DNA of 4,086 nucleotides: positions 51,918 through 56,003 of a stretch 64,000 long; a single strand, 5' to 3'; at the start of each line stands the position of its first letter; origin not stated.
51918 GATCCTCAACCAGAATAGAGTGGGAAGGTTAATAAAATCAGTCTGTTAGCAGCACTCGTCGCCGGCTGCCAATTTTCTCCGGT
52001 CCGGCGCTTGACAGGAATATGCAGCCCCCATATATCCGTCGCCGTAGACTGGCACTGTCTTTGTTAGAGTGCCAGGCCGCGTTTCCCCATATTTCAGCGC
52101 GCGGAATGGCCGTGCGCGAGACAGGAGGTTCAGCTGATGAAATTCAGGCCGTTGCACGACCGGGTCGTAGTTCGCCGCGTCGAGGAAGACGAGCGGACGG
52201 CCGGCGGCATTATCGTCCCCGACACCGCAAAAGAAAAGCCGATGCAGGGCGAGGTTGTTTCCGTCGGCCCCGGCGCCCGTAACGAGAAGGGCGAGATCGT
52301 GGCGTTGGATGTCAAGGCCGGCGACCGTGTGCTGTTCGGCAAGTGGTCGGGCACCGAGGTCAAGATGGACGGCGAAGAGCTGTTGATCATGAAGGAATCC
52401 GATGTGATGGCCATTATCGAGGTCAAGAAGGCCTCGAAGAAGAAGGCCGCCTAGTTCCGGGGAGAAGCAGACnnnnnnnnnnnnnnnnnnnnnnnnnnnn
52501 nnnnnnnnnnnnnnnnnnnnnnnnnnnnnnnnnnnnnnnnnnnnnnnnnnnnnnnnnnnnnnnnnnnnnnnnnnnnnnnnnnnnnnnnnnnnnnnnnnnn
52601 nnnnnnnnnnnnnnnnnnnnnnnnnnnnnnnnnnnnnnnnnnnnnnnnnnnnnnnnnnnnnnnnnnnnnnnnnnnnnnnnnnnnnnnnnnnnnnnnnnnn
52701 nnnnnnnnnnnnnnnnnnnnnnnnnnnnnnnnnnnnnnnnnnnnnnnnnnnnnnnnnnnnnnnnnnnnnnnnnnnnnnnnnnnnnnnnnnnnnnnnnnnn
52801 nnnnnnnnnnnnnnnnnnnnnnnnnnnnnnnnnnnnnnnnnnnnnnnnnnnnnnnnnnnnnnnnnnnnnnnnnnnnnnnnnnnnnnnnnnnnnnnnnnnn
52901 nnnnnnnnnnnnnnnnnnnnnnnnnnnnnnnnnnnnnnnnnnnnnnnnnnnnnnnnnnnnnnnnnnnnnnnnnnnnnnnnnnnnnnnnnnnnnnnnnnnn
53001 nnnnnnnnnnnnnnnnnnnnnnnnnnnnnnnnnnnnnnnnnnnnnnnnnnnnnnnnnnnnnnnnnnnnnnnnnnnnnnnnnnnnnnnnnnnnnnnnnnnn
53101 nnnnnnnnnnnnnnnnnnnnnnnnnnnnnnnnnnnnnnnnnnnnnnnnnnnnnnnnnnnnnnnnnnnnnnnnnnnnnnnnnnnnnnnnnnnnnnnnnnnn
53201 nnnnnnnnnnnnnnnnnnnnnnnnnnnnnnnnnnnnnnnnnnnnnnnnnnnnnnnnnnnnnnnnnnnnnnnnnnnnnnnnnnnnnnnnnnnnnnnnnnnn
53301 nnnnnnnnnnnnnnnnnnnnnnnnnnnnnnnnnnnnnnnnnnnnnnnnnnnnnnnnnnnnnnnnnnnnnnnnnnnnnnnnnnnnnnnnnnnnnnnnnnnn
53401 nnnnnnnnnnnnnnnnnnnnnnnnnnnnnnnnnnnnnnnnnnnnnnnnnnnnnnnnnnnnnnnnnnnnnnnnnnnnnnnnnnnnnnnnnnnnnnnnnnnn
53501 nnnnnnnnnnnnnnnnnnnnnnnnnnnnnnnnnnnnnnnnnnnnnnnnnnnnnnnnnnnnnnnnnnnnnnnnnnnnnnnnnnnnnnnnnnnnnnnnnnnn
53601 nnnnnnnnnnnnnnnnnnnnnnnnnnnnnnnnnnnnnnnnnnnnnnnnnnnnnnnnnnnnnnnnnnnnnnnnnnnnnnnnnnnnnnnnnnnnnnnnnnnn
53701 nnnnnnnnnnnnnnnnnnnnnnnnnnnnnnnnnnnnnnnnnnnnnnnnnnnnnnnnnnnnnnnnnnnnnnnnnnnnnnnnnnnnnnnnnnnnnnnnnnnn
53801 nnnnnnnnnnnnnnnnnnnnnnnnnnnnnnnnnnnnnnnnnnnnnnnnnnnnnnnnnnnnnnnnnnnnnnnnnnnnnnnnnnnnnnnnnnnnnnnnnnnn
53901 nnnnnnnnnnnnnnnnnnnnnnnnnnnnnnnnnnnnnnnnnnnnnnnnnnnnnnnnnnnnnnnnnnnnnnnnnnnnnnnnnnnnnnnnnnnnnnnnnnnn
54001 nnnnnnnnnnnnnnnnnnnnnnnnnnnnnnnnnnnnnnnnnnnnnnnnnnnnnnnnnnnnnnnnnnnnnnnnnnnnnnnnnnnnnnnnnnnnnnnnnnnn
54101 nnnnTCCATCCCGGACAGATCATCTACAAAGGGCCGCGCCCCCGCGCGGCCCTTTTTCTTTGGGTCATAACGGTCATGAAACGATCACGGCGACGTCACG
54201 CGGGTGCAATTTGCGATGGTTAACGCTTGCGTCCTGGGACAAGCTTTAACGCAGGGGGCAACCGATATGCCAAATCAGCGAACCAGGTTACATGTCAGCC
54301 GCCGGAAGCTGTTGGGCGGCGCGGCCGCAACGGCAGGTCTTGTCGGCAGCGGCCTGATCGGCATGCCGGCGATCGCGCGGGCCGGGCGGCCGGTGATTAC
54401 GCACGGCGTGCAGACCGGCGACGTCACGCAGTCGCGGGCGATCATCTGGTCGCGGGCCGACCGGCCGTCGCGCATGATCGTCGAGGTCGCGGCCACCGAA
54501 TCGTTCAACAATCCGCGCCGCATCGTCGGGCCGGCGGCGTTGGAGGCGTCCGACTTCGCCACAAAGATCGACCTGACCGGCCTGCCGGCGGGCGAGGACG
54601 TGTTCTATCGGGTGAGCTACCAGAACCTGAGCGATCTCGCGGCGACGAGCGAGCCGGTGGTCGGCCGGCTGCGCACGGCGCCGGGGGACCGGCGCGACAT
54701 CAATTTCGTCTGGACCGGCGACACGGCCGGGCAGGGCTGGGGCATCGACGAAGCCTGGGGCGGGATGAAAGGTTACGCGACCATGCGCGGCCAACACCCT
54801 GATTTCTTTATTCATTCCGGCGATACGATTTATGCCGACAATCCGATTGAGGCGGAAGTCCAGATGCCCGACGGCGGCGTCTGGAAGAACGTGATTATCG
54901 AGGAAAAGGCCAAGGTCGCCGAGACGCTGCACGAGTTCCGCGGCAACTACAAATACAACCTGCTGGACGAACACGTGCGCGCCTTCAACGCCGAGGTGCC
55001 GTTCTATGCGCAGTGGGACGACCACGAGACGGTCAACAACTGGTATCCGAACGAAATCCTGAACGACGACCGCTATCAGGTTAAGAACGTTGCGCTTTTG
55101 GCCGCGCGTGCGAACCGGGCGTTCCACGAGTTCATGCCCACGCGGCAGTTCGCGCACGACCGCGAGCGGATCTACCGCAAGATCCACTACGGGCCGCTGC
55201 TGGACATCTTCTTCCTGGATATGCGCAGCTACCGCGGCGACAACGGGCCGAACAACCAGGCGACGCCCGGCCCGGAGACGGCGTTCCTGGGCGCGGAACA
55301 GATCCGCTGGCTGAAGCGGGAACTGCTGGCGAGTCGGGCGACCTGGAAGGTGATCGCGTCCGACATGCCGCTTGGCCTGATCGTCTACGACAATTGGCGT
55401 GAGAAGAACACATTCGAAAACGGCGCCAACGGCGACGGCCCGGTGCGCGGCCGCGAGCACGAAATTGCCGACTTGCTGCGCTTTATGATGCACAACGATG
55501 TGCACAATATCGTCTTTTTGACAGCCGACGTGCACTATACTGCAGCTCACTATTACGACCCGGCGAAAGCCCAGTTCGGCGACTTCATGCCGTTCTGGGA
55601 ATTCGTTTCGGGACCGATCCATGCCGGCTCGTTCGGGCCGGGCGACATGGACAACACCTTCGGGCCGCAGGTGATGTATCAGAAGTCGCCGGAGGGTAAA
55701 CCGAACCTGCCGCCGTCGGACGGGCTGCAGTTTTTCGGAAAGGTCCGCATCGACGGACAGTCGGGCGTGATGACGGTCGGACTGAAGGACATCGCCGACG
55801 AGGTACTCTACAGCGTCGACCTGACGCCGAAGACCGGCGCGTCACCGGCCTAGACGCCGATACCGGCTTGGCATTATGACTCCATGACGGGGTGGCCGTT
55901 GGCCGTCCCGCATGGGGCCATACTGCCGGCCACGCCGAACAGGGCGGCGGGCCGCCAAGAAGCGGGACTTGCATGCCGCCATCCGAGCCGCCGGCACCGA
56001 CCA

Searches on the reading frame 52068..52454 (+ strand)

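Call 93: search_protein_families(library=pfam, proteins=[window:52068-52454:+], max_evalue=0.001)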
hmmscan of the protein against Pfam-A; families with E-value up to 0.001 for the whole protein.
window:52068-52454:+ (128 aa): 1 family
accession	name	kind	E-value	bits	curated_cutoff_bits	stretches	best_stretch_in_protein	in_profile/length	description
PF00166.26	Cpn10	-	1.6e-37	127.8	21.1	1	25-117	1-93/93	Chaperonin 10 Kd subunit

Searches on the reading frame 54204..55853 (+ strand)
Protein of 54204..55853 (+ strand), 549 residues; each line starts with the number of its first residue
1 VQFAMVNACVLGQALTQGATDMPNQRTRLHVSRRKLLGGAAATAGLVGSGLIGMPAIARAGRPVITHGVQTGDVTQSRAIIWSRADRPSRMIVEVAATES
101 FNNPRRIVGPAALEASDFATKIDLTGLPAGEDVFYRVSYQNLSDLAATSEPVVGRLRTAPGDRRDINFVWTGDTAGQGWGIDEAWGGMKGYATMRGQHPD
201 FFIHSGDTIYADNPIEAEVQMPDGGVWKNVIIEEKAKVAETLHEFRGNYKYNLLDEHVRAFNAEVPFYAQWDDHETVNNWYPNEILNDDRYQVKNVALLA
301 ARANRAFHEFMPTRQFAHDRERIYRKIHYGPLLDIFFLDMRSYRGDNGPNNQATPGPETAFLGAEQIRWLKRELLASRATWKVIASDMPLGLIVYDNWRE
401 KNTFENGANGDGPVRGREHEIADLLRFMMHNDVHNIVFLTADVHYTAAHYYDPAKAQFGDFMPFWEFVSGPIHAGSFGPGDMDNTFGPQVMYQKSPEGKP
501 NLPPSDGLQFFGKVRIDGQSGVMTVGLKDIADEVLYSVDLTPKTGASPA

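Call 51: search_protein_families(library=pfam, proteins=[window:54204-55853:+], max_evalue=0.0001)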
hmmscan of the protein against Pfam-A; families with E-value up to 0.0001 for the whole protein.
window:54204-55853:+ (549 aa): 2 families
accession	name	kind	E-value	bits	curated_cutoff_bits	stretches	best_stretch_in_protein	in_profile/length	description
PF09423.15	PhoD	-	3.7e-94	316.1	27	1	170-525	3-341/343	PhoD-like phosphatase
PF16655.11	PhoD_N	-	1.5e-21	77.2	30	1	67-158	1-90/90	PhoD-like phosphatase, N-terminal domain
